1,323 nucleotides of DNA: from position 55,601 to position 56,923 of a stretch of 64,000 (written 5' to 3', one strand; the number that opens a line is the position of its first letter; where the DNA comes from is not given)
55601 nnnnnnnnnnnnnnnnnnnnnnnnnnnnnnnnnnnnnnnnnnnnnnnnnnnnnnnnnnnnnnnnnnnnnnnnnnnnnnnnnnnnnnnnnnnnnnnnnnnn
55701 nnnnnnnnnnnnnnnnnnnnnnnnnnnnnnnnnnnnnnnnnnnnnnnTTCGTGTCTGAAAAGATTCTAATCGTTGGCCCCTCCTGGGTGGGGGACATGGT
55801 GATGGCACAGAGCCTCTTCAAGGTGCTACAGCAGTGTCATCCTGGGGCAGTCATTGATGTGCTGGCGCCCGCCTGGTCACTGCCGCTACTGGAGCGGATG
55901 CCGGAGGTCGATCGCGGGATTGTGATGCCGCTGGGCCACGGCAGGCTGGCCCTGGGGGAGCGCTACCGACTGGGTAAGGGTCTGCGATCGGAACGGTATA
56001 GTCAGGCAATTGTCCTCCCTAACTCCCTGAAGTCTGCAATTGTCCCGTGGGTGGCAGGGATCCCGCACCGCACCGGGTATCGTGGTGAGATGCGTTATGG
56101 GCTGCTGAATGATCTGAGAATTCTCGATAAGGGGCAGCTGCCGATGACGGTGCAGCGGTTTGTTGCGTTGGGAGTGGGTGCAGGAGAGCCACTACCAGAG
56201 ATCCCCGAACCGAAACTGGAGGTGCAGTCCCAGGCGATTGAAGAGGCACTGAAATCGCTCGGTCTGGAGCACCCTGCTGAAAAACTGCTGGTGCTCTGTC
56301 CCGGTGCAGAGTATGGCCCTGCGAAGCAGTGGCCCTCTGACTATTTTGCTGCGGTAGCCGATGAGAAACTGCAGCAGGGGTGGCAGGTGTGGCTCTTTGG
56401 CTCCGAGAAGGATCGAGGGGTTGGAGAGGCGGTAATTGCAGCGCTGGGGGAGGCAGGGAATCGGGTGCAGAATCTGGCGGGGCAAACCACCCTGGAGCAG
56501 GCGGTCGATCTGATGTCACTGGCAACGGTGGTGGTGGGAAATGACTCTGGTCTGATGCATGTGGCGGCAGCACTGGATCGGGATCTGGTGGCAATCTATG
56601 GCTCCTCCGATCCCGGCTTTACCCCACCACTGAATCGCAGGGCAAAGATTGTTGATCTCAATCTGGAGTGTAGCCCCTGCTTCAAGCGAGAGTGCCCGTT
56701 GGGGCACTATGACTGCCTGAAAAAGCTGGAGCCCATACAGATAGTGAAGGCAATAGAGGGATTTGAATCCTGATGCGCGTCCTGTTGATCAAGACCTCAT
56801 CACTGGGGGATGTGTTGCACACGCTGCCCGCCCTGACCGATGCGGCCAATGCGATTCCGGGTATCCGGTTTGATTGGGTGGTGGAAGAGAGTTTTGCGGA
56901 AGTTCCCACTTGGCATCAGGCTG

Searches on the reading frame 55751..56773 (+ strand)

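Call 10: search_protein_families(library=pfam, proteins=[window:55751-56773:+])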
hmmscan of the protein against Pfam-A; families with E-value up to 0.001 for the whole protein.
window:55751-56773:+ (340 aa): 1 family
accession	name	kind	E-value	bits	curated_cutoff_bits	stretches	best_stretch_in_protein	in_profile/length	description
PF01075.23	Glyco_transf_9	-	6.5e-69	232.4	22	1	71-320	1-246/247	Glycosyltransferase family 9 (heptosyltransferase)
